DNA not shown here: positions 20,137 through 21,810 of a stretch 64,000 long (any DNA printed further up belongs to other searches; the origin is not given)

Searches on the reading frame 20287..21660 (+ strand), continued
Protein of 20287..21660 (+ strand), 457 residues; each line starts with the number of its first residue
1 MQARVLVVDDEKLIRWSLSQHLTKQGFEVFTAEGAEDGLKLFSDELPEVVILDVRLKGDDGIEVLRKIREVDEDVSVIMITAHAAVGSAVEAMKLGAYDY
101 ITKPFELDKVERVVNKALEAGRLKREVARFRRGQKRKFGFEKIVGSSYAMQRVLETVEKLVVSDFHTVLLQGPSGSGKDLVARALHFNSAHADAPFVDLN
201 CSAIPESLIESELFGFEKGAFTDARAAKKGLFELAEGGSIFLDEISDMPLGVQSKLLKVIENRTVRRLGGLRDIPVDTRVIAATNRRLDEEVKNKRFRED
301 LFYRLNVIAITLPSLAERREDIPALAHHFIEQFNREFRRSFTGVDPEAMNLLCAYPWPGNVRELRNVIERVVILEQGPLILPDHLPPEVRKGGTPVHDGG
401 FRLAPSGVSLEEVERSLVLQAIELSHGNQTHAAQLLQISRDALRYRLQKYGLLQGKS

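Call 72: search_solved_structures(query=window:20287-21657:+, max_evalue=1e-20)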
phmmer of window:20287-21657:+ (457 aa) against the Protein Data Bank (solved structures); distinct sequences matched with E-value up to 1e-20: 43.
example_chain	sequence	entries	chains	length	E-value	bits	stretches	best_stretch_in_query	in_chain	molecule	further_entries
4l4u_A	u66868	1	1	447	1.3e-105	357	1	4-452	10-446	Transcriptional regulator (NtrC family)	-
1ny5_A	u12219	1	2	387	4.5e-103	348.6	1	4-380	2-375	transcriptional regulator (NtrC family)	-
5m7n_A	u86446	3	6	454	8.3e-87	295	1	1-451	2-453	Nitrogen assimilation regulatory protein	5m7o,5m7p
5ep0_A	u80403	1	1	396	2.8e-85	290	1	2-389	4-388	Putative repressor protein luxO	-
3dzd_A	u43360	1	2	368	6e-83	282.3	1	4-382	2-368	Transcriptional regulator (NtrC family)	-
1ojl_A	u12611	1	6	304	2e-82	280.6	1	143-447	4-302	TRANSCRIPTIONAL REGULATORY PROTEIN ZRAR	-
9qq6_C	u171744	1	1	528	3.3e-72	246.9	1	118-451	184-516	Nif-specific regulatory protein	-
4ly6_A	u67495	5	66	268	6.5e-72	246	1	131-380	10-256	Transcriptional regulator (NtrC family)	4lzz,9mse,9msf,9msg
1ny6_A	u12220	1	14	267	7.3e-72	245.8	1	137-380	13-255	transcriptional regulator (NtrC family)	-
8p53_C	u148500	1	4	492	1.6e-71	244.7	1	49-390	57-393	Transcriptional regulator FleQ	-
3m0e_A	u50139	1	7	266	5.4e-71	242.9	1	138-380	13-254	Transcriptional regulator (NtrC family)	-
26jl_A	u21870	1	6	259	7.7e-71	242.4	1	143-390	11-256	Flagellar regulatory protein A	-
8pb9_D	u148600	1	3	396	3.4e-69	237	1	49-389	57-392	Transcriptional regulator FleQ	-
5exx_A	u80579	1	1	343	1.9e-67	231.3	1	138-390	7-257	Transcriptional regulator FleQ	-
6jdi_A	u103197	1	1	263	2e-67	231.2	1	140-390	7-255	Nitrogen assimilation regulatory protein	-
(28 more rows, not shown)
